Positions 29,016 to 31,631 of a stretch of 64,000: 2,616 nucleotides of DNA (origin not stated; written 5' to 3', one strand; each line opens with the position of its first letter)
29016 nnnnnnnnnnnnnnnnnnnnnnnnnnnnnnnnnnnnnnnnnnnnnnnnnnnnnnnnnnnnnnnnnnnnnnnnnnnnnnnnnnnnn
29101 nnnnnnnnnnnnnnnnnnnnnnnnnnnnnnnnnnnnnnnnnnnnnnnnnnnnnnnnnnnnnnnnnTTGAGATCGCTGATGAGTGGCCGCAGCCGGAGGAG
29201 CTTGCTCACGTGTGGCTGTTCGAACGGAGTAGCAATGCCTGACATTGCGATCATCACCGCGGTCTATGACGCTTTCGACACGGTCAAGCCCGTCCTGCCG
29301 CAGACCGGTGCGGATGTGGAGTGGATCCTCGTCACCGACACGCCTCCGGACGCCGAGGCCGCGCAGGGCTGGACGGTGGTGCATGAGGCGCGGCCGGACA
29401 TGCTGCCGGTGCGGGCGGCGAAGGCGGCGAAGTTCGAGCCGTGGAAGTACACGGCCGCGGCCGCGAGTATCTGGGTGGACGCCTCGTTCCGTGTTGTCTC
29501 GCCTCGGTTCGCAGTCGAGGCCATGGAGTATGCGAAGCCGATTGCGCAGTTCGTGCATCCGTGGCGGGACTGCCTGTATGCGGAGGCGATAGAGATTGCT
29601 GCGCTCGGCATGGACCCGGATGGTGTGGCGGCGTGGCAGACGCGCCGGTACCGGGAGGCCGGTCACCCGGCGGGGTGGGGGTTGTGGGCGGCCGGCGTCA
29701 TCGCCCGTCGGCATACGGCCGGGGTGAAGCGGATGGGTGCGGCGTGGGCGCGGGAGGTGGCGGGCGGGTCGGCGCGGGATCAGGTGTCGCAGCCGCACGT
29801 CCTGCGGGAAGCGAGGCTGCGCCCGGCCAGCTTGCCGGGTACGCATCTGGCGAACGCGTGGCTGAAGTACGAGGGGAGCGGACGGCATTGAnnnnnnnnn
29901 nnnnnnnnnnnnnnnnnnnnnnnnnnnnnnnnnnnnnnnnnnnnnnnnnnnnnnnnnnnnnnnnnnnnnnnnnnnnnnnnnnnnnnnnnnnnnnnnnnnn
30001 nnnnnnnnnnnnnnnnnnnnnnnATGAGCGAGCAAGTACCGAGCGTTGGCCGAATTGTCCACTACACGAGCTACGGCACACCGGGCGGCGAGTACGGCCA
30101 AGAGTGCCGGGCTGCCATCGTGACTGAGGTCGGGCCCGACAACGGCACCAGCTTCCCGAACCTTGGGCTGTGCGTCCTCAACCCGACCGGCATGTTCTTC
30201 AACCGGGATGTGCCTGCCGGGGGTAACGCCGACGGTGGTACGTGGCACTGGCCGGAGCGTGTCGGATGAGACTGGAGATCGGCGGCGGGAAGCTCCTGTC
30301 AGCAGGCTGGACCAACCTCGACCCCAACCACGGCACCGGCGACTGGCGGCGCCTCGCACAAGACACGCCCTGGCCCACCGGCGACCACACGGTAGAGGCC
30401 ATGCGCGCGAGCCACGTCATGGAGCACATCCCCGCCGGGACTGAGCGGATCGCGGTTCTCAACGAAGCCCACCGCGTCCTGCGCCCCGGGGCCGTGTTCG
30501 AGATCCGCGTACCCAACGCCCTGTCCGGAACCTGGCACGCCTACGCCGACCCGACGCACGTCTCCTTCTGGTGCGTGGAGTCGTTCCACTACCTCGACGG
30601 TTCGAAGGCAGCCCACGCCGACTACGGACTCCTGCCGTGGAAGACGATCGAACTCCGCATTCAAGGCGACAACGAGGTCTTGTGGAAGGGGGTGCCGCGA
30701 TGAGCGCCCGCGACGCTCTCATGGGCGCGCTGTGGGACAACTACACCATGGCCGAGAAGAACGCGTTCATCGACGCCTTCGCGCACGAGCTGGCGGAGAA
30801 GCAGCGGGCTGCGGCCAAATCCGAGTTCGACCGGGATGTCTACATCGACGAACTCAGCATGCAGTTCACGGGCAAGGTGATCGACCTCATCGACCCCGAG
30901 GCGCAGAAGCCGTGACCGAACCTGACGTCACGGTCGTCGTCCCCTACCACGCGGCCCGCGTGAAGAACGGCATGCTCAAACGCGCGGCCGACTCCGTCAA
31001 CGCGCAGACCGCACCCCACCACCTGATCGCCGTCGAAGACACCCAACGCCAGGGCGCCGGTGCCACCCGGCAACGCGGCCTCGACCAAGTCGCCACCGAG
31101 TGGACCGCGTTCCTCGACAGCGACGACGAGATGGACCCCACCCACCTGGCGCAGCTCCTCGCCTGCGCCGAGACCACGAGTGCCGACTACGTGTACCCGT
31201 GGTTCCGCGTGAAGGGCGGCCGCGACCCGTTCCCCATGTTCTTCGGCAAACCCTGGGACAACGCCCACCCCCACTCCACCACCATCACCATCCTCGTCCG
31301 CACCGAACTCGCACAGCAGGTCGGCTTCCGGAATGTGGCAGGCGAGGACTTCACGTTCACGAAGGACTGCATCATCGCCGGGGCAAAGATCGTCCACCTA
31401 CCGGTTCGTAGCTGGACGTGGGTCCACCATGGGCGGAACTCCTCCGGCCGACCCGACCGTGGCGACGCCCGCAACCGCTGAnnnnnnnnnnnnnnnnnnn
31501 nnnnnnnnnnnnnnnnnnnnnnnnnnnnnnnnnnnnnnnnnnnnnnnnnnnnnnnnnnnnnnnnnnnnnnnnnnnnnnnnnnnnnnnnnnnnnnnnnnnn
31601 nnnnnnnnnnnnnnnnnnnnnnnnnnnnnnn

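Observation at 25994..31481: Phage-encoded deoxysugar, methyltransferase and glycosyltransferase cluster immediately upstream of the large terminase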

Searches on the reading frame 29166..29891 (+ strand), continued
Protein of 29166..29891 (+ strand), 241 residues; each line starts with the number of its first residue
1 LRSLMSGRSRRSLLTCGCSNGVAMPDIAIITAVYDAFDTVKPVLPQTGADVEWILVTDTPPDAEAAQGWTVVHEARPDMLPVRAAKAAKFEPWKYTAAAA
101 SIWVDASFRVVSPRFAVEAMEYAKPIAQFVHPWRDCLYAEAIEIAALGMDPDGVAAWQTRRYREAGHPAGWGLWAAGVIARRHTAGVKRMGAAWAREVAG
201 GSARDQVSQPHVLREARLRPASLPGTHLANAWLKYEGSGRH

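Call 104: search_dna_similar(query=window:29235-29891:+, collection=phages, mode=protein, max_rows=30, max_evalue=0.001)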
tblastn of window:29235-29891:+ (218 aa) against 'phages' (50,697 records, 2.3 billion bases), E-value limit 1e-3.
Records with a match: 12; places in all: 12; records where one place covers at least 80% of the query: 9.
Best place of each record, by identity: <60% 12.
By first word of the organism name: Cellulophaga 8; Synechococcus 2; Bacteriophage 1; Marine 1.
By host as written in the record: Cellulophaga baltica #18 3; Cellulophaga baltica #12 3; Cellulophaga baltica #17 2; - 2; Synechococcus sp. WH 7803 2.
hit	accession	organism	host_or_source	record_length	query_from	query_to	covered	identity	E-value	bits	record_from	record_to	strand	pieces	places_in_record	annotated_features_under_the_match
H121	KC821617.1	Cellulophaga phage phi17:1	Cellulophaga baltica #17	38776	6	187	83%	27.9%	2e-9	62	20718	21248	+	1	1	putative glycosyltransferase | DNA methylase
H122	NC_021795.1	Cellulophaga phage phi17:1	Cellulophaga baltica #17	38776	6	187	83%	27.9%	2e-9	62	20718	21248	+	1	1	glycosyltransferase | DNA methyltransferase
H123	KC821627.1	Cellulophaga phage phi18:2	Cellulophaga baltica #18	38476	6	187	83%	27.3%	4e-9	62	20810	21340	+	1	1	putative glycosyltransferase | DNA methylase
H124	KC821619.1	Cellulophaga phage phi18:1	Cellulophaga baltica #18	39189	6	187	83%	27.3%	4e-9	62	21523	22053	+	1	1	putative glycosyltransferase | DNA methylase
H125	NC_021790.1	Cellulophaga phage phi18:1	Cellulophaga baltica #18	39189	6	187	83%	27.3%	4e-9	62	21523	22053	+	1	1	glycosyltransferase | DNA methyltransferase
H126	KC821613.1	Cellulophaga phage phi12:1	Cellulophaga baltica #12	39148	6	187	83%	27.3%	6e-9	61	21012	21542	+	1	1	putative glycosyltransferase | DNA methylase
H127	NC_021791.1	Cellulophaga phage phi12:1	Cellulophaga baltica #12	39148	6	187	83%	27.3%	6e-9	61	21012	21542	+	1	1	glycosyltransferase | DNA methyltransferase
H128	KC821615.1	Cellulophaga phage phi12:3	Cellulophaga baltica #12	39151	6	187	83%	27.3%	6e-9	61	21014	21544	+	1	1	putative glycosyltransferase | DNA methylase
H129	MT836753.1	Bacteriophage sp.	human fecal samples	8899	3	190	86%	24.5%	8e-8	57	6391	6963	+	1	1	record has no annotation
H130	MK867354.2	Synechococcus phage S-SCSM1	Synechococcus sp. WH 7803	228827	60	202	66%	29.0%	2e-13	74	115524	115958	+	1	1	glycosyltransferase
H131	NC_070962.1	Synechococcus phage S-SCSM1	Synechococcus sp. WH 7803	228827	60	202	66%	29.0%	2e-13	74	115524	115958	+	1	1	glycosyltransferase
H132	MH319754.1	Marine virus AG-345-L05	single cell amplified by WGA-X; seawater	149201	60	203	66%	28.1%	2e-13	74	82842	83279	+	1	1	record has no annotation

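Call 108: get_annotated_region(hit=H122, flank=7000)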
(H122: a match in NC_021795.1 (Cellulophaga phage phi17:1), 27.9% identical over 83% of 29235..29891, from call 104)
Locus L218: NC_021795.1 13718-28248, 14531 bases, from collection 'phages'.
description: Cellulophaga phage phi17:1, complete genome.
organism: Cellulophaga phage phi17:1 (NCBI taxid 1327980)
taxonomy: Viruses; Duplodnaviria; Heunggongvirae; Uroviricota; Caudoviricetes; Helsingorvirus; Helsingorvirus Cba171
host: Cellulophaga baltica #17; source: seawater; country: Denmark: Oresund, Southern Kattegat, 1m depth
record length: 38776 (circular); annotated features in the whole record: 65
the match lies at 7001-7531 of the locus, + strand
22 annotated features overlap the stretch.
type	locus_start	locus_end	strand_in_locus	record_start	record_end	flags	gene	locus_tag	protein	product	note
CDS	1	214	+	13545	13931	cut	-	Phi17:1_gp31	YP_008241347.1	hypothetical protein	-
CDS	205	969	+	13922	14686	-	-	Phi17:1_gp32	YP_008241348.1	VRR-NUC domain containing protein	restriction endonuclease like; annotation based on sequence similarity to NCBI ZP_06994958, CDD cl00277, and Pfam ...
CDS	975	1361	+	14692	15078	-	-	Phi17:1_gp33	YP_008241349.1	hypothetical protein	-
CDS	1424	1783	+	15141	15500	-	-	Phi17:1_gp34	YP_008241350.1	hypothetical protein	-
CDS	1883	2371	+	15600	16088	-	-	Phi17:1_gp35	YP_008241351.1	terminase small subunit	annotation based on sequence similarity to NCBI EGM24538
CDS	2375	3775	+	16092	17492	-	-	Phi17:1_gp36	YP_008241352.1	terminase large subunit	annotation based on sequence similarity to NCBI YP_006560621, CDD cl02216, and Pfam PF03237.10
CDS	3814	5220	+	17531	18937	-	-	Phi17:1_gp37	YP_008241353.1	portal protein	annotation based on sequence similarity to NCBI YP_003123543, CDD TIGR01537, Pfam PF04860.7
CDS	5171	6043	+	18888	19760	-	-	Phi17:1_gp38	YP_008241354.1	head morphogenesis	annotation based on sequence similarity to NCBI YP_112494, CDD cl10072, and Pfam PF04233.9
CDS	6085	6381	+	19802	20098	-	-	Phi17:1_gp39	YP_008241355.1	hypothetical protein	-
CDS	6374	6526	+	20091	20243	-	-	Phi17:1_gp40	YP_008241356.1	hypothetical protein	-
CDS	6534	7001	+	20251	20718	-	-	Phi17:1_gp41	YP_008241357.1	DNA methyltransferase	annotation based on sequence similarity to NCBI YP_001832957, CDD cl16911, and Pfam PF13578.1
CDS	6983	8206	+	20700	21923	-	-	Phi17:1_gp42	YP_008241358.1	glycosyltransferase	annotation based on sequence similarity to NCBI YP_447535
CDS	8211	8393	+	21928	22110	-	-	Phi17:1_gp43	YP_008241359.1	hypothetical protein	-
CDS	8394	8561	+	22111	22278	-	-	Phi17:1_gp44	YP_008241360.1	hypothetical protein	-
CDS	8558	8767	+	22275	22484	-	-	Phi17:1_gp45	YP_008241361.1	hypothetical protein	-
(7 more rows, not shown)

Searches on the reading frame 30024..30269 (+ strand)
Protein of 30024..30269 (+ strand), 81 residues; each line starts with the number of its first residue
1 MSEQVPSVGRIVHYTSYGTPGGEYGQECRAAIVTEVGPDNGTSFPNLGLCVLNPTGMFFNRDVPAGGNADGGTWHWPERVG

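Call 10: search_protein_families(library=phrogs, proteins=[window:30024-30269:+], max_evalue=0.01)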
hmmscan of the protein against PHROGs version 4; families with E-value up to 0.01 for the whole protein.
window:30024-30269:+ (81 aa): 2 families
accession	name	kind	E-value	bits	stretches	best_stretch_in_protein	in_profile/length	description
phrog_2293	-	unknown function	1.4e-26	95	1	1-79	1-76/244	-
phrog_9132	-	unknown function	0.0012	19.6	1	3-80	126-200/200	-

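Call 11: search_protein_families(library=ncbifam, proteins=[window:30024-30269:+], max_evalue=0.01)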
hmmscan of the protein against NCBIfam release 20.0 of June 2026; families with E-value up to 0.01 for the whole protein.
window:30024-30269:+ (81 aa): 0 families

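Call 84: search_protein_families(library=pfam, proteins=[window:30024-30269:+], max_evalue=0.1)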
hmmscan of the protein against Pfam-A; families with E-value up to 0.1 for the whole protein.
window:30024-30269:+ (81 aa): 0 families

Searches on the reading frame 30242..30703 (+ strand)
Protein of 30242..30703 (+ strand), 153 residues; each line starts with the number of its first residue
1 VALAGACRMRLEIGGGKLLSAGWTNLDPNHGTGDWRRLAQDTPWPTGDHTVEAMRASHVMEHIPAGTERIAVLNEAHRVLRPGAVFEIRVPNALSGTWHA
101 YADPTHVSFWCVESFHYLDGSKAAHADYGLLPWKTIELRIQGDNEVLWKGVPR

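Call 3: search_protein_families(library=pfam, proteins=[window:30242-30703:+], max_evalue=0.01)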
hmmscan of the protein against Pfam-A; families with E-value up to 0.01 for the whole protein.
window:30242-30703:+ (153 aa): 2 families
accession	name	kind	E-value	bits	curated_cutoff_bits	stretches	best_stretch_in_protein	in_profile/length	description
PF13489.12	Methyltransf_23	-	0.0007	19.8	27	1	49-110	80-145/164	Methyltransferase domain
PF08241.18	Methyltransf_11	-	0.0011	19.9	21.2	1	45-86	55-93/95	Methyltransferase domain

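Call 10: search_protein_families(library=phrogs, proteins=[window:30266-30703:+], max_evalue=0.01)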
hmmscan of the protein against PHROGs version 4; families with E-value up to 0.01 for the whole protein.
window:30266-30703:+ (145 aa): 2 families
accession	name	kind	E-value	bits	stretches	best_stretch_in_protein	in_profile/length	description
phrog_6636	-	other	3.1e-08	34.3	1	3-106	37-133/177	methyltransferase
phrog_22502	-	other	0.005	17.6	1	30-90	126-183/276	methyltransferase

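Call 11: search_protein_families(library=ncbifam, proteins=[window:30266-30703:+], max_evalue=0.01)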
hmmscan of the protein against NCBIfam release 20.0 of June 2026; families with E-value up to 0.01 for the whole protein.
window:30266-30703:+ (145 aa): 0 families

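Call 75: search_protein_families(library=ncbifam, proteins=[window:30266-30703:+], max_evalue=0.01)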
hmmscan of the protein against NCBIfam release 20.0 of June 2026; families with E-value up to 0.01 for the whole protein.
window:30266-30703:+ (145 aa): 0 families

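Call 79: search_solved_structures(query=window:30266-30703:+, max_evalue=1, show_alignments=0)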
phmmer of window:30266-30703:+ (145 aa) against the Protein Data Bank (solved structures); distinct sequences matched with E-value up to 1: 1.
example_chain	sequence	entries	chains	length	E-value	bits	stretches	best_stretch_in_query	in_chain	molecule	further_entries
2gs9_A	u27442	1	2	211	0.3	14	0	60-91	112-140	Hypothetical protein TT1324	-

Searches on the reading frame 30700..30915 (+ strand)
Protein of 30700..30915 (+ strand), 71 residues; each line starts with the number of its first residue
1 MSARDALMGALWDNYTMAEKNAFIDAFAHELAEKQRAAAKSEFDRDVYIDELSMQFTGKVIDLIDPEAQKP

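Call 10: search_protein_families(library=phrogs, proteins=[window:30700-30915:+], max_evalue=0.01)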
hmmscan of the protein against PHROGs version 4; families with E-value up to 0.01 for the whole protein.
window:30700-30915:+ (71 aa): 0 families

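Call 11: search_protein_families(library=ncbifam, proteins=[window:30700-30915:+], max_evalue=0.01)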
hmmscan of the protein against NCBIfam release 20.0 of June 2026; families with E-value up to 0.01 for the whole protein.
window:30700-30915:+ (71 aa): 0 families

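Call 84: search_protein_families(library=pfam, proteins=[window:30700-30915:+], max_evalue=0.1)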
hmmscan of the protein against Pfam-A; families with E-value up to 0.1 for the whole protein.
window:30700-30915:+ (71 aa): 0 families

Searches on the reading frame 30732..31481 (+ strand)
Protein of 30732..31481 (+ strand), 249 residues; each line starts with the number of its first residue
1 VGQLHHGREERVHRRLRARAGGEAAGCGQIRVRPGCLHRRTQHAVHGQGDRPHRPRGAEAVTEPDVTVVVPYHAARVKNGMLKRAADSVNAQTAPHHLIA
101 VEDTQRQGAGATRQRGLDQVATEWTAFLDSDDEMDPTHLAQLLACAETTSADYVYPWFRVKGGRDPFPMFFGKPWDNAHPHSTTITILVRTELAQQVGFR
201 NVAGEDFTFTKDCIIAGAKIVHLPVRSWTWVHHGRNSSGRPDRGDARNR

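Call 3: search_protein_families(library=pfam, proteins=[window:30732-31481:+], max_evalue=0.01)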
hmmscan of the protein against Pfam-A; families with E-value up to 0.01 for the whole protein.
window:30732-31481:+ (249 aa): 3 families
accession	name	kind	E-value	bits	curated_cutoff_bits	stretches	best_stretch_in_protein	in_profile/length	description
PF00535.33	Glycos_transf_2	-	3e-10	40.7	23.3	1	94-164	51-121/168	Glycosyl transferase family 2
PF13641.12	Glyco_tranf_2_3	-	0.0014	19.2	27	0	97-152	59-117/230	Glycosyltransferase like family 2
PF12804.13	NTP_transf_3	-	0.0062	17.2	27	1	88-171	50-133/160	MobA-like NTP transferase domain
